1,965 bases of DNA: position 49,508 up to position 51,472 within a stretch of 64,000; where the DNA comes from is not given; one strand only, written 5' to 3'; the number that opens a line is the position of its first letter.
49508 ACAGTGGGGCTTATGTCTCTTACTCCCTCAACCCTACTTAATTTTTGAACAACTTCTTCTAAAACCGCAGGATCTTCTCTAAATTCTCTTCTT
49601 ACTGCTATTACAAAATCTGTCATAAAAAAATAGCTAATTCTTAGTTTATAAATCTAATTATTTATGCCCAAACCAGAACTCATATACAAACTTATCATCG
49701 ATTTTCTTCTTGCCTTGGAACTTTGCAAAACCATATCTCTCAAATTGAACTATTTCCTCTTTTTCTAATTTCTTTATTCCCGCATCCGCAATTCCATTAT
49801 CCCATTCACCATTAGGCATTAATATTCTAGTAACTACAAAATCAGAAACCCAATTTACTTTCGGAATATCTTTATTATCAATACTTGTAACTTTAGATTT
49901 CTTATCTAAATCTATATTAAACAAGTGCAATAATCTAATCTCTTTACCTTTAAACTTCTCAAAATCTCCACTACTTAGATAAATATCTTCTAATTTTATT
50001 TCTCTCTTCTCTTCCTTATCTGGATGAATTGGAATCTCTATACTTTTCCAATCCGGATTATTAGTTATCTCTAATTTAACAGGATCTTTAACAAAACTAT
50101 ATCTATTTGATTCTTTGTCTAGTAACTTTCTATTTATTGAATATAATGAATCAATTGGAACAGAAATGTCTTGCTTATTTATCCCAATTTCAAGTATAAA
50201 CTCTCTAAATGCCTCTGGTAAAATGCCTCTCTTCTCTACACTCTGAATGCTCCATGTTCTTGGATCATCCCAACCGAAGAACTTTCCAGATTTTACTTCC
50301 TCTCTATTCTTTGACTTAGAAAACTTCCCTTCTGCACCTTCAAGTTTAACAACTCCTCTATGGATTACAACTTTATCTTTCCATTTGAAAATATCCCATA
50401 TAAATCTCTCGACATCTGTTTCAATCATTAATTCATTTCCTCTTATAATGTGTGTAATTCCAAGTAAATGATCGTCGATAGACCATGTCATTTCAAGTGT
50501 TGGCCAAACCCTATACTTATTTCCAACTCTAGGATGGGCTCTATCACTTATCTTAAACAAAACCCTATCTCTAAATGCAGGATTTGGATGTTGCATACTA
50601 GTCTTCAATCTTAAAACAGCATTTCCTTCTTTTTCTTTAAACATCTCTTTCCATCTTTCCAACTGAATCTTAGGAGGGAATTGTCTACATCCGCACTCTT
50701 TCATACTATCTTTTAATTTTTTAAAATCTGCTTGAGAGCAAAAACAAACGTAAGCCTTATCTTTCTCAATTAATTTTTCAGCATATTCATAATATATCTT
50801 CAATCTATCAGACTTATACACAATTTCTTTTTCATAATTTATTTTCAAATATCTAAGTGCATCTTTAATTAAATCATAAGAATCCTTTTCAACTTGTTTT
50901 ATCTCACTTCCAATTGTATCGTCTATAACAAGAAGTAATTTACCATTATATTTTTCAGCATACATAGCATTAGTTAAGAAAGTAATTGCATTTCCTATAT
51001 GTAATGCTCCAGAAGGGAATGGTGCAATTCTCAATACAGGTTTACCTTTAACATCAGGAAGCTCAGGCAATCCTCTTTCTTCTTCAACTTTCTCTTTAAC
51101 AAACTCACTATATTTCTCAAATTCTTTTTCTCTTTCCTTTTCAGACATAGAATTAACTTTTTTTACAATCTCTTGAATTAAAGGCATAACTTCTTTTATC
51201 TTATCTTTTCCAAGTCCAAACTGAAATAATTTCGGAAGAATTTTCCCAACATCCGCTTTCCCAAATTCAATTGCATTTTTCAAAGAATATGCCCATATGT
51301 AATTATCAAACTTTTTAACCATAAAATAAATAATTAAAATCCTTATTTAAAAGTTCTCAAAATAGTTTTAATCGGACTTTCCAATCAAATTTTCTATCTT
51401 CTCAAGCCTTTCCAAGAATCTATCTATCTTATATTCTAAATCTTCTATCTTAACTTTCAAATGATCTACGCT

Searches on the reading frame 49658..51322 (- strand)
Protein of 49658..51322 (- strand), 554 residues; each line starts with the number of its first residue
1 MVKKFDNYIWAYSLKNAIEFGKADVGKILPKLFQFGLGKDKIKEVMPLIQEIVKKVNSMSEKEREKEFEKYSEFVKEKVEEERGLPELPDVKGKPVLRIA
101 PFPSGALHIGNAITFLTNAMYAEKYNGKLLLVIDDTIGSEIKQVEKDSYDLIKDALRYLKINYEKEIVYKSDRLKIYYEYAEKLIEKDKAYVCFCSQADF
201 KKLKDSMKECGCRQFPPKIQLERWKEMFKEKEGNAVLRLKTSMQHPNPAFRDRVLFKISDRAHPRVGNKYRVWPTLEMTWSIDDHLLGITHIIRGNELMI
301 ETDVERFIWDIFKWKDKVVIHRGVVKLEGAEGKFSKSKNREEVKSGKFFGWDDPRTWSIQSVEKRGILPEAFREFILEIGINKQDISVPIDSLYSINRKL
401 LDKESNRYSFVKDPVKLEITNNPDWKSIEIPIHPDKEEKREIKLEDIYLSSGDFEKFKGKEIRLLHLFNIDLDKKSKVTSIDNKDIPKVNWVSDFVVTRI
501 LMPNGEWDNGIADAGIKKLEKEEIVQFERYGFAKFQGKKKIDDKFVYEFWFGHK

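Call 9: search_protein_families(library=pfam, proteins=[window:49658-51322:-], max_evalue=0.001)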
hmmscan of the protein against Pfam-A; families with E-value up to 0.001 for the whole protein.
window:49658-51322:- (554 aa): 3 families
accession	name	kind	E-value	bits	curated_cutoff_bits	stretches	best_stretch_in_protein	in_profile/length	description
PF00749.27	tRNA-synt_1c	-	9.6e-61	205.8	23.4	1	97-402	4-313/314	tRNA synthetases class I (E and Q), catalytic domain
PF03950.23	tRNA-synt_1c_C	-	1.7e-14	54.2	23.9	1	405-478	1-83/91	tRNA synthetases class I (E and Q), anti-codon binding domain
PF20974.2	tRNA-synt_1c_C2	-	1.2e-07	32.7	23.9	1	494-534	29-67/69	tRNA synthetases class I (E and Q), anti-codon binding domain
